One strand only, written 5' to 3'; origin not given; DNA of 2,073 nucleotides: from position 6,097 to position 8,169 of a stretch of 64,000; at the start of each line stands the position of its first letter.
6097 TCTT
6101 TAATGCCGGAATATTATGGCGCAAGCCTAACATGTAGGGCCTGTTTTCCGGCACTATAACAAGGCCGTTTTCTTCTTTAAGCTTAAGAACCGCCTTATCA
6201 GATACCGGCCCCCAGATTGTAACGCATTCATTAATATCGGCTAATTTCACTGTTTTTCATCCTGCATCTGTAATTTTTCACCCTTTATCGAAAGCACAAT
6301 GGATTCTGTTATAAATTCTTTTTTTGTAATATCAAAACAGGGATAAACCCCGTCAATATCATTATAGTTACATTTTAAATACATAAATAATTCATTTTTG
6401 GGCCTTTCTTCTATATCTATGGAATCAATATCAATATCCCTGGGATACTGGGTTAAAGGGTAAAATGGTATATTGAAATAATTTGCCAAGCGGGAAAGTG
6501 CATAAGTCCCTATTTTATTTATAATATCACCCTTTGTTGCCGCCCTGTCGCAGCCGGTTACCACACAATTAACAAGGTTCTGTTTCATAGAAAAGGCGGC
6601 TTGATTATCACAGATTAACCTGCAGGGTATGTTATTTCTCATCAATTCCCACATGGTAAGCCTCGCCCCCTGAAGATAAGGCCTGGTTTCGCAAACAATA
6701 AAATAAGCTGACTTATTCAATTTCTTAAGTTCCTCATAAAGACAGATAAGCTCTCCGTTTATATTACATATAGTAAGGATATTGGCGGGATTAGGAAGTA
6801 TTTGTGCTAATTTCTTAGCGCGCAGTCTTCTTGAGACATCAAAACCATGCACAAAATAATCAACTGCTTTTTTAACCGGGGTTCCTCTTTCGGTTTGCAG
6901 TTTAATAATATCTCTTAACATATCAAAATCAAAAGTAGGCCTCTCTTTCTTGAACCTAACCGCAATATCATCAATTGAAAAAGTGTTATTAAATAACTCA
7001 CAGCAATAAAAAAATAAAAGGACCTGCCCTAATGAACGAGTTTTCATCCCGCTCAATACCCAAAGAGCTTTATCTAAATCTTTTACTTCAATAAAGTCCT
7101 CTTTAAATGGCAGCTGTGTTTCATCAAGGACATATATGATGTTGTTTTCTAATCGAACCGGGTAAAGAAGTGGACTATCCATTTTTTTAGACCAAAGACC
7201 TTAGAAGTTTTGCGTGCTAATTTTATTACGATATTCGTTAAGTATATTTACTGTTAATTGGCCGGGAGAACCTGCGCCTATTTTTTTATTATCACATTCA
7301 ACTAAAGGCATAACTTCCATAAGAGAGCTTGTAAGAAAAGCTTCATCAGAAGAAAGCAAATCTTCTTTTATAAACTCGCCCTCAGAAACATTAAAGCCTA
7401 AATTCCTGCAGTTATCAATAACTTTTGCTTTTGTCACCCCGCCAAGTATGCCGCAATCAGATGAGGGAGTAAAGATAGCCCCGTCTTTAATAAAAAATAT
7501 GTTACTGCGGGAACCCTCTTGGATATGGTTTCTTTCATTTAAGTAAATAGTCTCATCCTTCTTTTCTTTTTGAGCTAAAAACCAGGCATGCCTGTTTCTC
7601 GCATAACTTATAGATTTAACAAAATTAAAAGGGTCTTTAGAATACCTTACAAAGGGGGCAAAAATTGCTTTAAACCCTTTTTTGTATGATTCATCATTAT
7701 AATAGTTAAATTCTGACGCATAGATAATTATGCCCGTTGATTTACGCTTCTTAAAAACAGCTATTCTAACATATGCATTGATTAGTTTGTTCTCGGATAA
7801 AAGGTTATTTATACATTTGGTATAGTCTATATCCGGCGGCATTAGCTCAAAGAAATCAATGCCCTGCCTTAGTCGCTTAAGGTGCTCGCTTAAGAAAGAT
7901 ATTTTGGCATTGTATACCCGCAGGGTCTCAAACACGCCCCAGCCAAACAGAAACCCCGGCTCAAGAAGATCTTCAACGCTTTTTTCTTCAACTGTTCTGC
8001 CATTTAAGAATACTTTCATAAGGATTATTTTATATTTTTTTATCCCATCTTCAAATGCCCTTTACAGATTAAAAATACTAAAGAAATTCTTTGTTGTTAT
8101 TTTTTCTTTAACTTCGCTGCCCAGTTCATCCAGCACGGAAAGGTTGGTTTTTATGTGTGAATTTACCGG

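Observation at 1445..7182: Unusual sugar-phosphate block: candidate non-canonical salvage route for 5-deoxy/5-methylthio-pentoses (radical-SAM by-products)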

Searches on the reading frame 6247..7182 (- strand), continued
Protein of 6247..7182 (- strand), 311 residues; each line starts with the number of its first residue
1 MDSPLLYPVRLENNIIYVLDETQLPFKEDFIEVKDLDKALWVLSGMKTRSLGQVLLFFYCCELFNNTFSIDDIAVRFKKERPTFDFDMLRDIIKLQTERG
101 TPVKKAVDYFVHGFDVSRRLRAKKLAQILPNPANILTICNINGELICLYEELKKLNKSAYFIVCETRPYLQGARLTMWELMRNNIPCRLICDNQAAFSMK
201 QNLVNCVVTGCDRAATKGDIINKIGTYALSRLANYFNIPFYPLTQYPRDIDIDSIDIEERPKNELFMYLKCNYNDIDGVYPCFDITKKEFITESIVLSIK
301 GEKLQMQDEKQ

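Call 68: find_encoding_contigs(protein=P0170, flank=10000, max_places=1)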
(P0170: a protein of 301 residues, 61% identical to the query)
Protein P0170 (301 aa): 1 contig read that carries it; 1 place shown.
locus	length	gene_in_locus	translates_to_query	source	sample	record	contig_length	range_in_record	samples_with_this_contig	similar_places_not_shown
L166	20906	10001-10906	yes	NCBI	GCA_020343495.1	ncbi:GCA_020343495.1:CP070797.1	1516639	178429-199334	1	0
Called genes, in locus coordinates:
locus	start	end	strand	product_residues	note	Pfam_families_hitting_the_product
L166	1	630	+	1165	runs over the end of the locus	PF02730:AFOR_N, PF01314:AFOR_C, PF02558:ApbA, PF08546:ApbA_C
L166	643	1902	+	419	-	PF00109:ketoacyl-synt, PF02801:Ketoacyl-synt_C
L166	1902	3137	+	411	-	PF00109:ketoacyl-synt, PF02801:Ketoacyl-synt_C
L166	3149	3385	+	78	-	PF00550:PP-binding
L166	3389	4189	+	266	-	PF04199:Cyclase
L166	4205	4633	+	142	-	PF10604:Polyketide_cyc2 (weak), PF03364:Polyketide_cyc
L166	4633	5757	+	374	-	PF07690:MFS_1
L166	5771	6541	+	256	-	PF00106:adh_short, PF23441:SDR, PF01370:Epimerase (weak), PF08659:KR, PF13460:NAD_binding_10, PF13561:adh_short_C2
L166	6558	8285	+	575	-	PF02310:B12-binding, PF04055:Radical_SAM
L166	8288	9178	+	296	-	PF04909:Amidohydro_2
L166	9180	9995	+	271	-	PF01063:Aminotran_4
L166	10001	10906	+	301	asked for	PF01008:IF-2B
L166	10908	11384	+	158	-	PF01008:IF-2B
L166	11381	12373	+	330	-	PF00596:Aldolase_II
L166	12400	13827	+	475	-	PF00171:Aldedh, PF05893:LuxC (weak)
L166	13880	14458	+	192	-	PF01812:5-FTHF_cyc-lig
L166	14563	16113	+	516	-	PF12072:RNase_Y_N, PF00013:KH_1 (faint), PF08668:HDOD (faint), PF01966:HD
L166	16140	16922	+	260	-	PF00149:Metallophos, PF13277:YmdB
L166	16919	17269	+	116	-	PF07238:PilZ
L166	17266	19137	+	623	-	PF13292:DXP_synthase_N, PF02779:Transket_pyr, PF02780:Transketolase_C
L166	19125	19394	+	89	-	PF13484:Fer4_16 (faint), PF14697:Fer4_21 (faint), PF13187:Fer4_9 (faint), PF25160:LdpA_Fe-S-bd (faint), PF12797:Fer4_2 (faint), PF00037:Fer4 (faint), PF12837:Fer4_6 (faint), PF12838:Fer4_7, +1 more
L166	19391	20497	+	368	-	PF01855:POR_N, PF02780:Transketolase_C (weak), PF17147:PFOR_II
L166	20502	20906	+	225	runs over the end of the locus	PF02775:TPP_enzyme_C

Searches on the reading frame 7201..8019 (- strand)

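Call 4: search_protein_families(library=pfam, proteins=[window:7201-8019:-], max_evalue=0.01)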
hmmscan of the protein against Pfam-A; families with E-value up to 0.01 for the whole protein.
window:7201-8019:- (272 aa): 1 family
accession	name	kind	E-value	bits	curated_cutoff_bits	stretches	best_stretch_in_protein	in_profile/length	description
PF01063.24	Aminotran_4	-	1.5e-50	172.6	28.5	1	28-241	1-222/223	Amino-transferase class IV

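Call 5: search_protein_families(library=ncbifam, proteins=[window:7201-8019:-], max_evalue=0.01)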
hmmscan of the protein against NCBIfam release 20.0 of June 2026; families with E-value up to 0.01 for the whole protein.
window:7201-8019:- (272 aa): 24 families
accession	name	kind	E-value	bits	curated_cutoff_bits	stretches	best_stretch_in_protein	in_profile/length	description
NF006185.0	PRK08320.1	subfamily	4.5e-50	170.5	363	1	1-269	3-285/292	branched-chain amino acid aminotransferase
NF005800.0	PRK07650.1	equivalog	1.6e-45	155.6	308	1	1-268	1-277/290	aminodeoxychorismate lyase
TIGR01122.1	ilvE_I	equivalog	2.1e-42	145.4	245.55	1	4-268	1-285/298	branched-chain-amino-acid transaminase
NF009126.0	PRK12479.1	equivalog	1.2e-40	139.6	518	1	3-265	6-282/299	branched-chain-amino-acid transaminase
NF005209.0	PRK06680.1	subfamily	2.6e-37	128.3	320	1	3-269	5-283/286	D-amino-acid transaminase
NF005146.0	PRK06606.1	equivalog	4.4e-37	127.7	279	1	3-269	9-294/307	branched-chain amino acid transaminase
TIGR01121.1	D_amino_aminoT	equivalog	5.8e-35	120.8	277.45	1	2-267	1-275/276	D-amino-acid transaminase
NF005726.0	PRK07544.1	equivalog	1.3e-27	96.7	396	1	3-270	13-291/295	branched-chain amino acid aminotransferase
TIGR03461.1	pabC_Proteo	equivalog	2.3e-26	92.6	176.85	2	150-245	153-248/262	aminodeoxychorismate lyase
NF005888.0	PRK07849.1-3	equivalog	2.4e-26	92.4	273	2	134-247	160-274/298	aminodeoxychorismate lyase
NF004761.0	PRK06092.1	equivalog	1.2e-25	90.3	260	2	150-246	155-251/268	aminodeoxychorismate lyase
NF005886.0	PRK07849.1-1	equivalog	5.7e-21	75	253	1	25-247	37-272/291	aminodeoxychorismate lyase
NF009066.0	PRK12400.1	equivalog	5.6e-20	72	538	1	10-267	17-282/290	D-amino-acid transaminase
NF009896.0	PRK13356.1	equivalog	6.9e-20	71.3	262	1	28-259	36-278/287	branched-chain amino acid aminotransferase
NF006734.0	PRK09266.1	subfamily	5.7e-14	52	202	1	2-248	8-249/270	hypothetical protein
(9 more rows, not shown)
